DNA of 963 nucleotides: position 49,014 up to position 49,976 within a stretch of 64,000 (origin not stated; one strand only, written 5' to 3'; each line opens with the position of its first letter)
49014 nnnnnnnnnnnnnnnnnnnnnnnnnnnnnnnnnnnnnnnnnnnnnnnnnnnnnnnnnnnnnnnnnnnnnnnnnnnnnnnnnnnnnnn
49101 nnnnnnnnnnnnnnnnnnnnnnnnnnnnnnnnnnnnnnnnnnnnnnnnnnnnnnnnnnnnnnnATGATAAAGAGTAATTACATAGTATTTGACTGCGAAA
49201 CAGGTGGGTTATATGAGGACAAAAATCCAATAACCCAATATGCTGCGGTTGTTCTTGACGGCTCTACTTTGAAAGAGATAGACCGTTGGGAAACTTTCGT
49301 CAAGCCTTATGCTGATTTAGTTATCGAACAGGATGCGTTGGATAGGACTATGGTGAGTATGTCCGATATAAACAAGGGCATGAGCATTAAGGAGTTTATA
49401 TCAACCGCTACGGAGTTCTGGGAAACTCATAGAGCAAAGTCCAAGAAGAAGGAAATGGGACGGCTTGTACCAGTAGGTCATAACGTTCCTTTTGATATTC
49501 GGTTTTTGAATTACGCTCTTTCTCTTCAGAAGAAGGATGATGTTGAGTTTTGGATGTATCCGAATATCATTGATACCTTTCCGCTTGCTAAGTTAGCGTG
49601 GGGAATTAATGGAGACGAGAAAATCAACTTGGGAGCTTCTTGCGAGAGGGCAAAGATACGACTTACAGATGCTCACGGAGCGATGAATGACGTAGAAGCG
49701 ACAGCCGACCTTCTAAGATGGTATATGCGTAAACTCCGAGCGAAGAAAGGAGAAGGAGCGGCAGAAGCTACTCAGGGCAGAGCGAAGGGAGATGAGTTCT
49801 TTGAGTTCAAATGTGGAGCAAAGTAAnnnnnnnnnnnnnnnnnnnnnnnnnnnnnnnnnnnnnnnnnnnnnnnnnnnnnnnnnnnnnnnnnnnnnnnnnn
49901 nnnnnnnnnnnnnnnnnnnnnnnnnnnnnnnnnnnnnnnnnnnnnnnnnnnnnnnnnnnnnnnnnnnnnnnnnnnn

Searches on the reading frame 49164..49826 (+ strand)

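Call 34: search_protein_families(library=phrogs, proteins=[window:49164-49826:+], max_evalue=0.001)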
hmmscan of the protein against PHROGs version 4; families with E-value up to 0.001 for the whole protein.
window:49164-49826:+ (220 aa): 3 families
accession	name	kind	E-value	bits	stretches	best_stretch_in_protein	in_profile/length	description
phrog_192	-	DNA, RNA and nucleotide metabolism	3.5e-28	100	1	1-201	103-283/397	DNA polymerase exonuclease subunit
phrog_14632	-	DNA, RNA and nucleotide metabolism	1.8e-09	37.9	1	4-197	82-252/380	DNA polymerase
phrog_17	-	DNA, RNA and nucleotide metabolism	7.7e-08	31.7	1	3-194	669-831/1445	DNA polymerase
